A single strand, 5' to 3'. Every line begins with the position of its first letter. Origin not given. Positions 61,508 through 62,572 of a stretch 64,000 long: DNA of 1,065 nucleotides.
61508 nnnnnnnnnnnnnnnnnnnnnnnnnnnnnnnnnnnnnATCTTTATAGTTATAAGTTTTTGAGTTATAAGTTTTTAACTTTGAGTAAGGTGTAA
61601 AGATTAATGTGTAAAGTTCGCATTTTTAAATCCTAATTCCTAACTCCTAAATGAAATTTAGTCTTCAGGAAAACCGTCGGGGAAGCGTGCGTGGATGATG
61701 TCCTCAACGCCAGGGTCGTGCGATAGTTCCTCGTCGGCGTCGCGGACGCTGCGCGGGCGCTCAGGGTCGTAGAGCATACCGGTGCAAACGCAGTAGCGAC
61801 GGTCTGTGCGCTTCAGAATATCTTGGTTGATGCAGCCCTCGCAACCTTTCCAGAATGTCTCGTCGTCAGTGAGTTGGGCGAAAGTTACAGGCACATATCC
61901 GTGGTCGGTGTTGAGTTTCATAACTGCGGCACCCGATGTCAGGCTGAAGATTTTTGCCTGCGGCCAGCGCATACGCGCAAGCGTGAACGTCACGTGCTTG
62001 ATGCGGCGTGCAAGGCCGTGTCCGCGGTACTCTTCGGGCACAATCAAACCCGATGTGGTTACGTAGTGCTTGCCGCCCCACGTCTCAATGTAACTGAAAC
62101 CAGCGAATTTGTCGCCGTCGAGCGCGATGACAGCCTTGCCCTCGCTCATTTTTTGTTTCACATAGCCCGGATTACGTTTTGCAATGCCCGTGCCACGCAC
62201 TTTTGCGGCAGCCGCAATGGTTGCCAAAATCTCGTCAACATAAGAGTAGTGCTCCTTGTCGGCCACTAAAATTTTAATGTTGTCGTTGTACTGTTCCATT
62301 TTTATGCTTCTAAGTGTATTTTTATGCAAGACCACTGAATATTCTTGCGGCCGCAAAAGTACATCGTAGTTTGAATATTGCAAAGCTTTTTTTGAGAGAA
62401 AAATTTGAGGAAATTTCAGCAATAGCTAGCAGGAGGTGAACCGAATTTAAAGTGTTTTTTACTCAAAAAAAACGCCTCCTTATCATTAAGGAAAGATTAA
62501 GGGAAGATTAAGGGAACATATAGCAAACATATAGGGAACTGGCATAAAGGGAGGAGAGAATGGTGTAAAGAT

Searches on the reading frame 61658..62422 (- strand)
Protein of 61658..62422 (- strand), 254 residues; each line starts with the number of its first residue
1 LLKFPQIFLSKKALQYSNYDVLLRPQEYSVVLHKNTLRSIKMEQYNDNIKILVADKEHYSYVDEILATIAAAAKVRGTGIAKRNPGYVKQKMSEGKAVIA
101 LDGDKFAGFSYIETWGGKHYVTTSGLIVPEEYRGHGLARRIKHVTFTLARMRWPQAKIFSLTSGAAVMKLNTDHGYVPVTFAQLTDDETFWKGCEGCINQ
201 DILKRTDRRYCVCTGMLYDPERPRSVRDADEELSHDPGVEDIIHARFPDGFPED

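Call 51: search_protein_families(library=pfam, proteins=[window:61658-62422:-], max_evalue=0.001)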
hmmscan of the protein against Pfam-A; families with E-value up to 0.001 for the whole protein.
window:61658-62422:- (254 aa): 1 family
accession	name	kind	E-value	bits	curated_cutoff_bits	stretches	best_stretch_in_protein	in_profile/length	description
PF13508.13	Acetyltransf_7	-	0.00068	20.4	27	0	96-141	4-49/84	Acetyltransferase (GNAT) domain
